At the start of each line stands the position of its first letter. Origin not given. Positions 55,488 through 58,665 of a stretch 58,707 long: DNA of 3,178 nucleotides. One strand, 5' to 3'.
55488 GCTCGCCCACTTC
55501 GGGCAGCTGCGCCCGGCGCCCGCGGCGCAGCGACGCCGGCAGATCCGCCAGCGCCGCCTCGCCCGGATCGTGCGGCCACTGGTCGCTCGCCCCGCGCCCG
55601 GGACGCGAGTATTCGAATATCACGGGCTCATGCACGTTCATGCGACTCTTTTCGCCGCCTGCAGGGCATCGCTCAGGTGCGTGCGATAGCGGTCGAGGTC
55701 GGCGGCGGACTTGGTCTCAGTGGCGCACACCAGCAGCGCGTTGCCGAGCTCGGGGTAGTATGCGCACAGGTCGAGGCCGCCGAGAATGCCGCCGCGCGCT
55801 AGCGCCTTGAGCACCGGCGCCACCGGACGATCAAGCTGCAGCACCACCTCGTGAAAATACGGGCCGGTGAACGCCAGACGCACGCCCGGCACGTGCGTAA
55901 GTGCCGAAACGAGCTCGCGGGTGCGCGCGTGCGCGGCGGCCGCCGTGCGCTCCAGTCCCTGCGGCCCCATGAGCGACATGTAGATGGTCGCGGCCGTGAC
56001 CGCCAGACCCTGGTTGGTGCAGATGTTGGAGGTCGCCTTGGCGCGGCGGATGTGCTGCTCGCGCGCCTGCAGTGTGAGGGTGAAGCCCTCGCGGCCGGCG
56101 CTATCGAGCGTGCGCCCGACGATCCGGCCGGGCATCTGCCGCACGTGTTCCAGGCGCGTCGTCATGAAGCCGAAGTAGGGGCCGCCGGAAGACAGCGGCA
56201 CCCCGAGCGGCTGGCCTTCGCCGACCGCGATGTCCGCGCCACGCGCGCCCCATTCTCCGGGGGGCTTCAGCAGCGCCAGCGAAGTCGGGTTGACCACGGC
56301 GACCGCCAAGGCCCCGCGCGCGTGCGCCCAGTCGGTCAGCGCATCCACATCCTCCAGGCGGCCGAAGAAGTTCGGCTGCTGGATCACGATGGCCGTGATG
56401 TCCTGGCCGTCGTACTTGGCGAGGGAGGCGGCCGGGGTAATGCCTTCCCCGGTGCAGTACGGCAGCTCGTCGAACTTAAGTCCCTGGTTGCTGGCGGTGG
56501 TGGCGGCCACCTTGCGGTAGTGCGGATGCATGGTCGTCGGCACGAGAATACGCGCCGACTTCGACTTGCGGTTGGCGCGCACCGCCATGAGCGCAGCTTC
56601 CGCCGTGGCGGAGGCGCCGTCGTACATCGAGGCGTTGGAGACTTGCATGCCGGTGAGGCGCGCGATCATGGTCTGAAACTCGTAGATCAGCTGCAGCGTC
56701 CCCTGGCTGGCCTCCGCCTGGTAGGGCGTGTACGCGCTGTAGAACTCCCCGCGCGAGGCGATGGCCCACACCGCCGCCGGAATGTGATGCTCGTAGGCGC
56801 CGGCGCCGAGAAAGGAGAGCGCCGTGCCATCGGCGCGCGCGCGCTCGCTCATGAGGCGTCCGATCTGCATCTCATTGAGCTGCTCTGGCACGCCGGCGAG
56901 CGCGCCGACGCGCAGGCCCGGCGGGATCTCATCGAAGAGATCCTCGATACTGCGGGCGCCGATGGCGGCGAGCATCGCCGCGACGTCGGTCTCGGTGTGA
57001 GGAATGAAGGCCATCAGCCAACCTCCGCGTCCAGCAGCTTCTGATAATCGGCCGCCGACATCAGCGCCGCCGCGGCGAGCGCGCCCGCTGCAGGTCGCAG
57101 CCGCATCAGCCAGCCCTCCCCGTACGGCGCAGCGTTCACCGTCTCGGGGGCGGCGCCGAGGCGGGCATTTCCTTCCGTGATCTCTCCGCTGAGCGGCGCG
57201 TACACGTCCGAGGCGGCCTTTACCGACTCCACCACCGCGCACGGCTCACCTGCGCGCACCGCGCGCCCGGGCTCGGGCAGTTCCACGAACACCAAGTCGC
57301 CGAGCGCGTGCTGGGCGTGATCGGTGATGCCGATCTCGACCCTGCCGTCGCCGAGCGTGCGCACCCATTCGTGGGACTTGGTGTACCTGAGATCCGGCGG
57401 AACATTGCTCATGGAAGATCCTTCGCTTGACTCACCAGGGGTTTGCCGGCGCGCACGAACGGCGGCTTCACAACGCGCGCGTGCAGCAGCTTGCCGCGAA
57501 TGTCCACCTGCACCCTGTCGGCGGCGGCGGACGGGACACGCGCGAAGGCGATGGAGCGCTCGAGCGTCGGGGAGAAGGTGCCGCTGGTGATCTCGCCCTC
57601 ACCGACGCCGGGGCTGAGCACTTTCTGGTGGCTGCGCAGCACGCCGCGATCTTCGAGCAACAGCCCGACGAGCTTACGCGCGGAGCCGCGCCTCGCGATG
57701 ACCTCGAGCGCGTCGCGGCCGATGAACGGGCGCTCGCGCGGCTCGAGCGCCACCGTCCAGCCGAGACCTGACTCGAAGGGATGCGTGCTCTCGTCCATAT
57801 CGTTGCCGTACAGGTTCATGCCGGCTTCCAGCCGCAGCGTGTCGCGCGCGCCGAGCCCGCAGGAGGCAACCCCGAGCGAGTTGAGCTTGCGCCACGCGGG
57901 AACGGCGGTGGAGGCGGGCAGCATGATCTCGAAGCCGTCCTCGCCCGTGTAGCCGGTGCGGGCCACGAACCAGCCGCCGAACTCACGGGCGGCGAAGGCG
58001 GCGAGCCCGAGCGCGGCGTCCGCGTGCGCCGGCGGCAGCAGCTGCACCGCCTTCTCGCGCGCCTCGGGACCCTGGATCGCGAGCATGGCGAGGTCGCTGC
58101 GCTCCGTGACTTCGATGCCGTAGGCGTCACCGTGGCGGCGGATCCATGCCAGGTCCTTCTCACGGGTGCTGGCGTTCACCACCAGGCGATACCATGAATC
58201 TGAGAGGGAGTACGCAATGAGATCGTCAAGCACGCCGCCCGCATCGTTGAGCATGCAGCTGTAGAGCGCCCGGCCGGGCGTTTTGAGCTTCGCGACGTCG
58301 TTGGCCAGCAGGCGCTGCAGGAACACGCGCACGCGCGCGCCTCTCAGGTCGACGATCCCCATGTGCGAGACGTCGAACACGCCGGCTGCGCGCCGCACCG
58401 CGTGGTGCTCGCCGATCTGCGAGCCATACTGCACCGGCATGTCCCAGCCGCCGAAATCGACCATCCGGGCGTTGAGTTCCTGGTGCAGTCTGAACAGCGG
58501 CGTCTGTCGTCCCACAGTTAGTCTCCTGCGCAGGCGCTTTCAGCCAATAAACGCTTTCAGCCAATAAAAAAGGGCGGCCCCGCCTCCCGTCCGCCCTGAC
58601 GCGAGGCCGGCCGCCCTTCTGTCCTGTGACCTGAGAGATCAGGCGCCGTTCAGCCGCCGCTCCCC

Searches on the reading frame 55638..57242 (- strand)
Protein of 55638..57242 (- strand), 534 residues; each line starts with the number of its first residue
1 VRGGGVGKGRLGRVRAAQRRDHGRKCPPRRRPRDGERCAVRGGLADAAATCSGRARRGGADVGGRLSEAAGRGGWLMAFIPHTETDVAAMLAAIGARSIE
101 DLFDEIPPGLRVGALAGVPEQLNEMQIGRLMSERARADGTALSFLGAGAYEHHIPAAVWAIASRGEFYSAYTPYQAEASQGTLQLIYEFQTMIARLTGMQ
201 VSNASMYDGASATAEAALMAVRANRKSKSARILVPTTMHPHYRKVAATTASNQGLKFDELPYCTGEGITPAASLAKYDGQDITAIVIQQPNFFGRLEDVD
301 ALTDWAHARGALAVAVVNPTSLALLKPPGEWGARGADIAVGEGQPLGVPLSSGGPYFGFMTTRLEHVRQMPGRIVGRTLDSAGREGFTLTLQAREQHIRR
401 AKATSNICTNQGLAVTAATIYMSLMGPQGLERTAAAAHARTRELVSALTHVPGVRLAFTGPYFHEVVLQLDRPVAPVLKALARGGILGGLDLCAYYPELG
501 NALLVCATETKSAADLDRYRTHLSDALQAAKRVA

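Call 70: search_protein_families(library=pfam, proteins=[window:55638-57242:-], max_evalue=0.00001)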
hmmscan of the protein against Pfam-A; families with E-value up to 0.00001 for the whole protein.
window:55638-57242:- (534 aa): 1 family
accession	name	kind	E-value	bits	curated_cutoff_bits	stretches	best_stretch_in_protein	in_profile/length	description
PF02347.22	GDC-P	-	1.2e-119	400.5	26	1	78-517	2-423/429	Glycine cleavage system P-protein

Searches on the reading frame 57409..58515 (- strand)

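Call 70: search_protein_families(library=pfam, proteins=[window:57409-58515:-], max_evalue=0.00001)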
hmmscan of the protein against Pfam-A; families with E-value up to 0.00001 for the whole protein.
window:57409-58515:- (368 aa): 2 families
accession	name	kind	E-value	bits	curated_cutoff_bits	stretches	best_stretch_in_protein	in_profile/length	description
PF01571.26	GCV_T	-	3.4e-82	276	25.6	1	9-254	3-255/255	Aminomethyltransferase folate-binding domain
PF08669.17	GCV_T_C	-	1.3e-19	70.3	25.9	1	280-354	1-79/80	Glycine cleavage T-protein C-terminal barrel domain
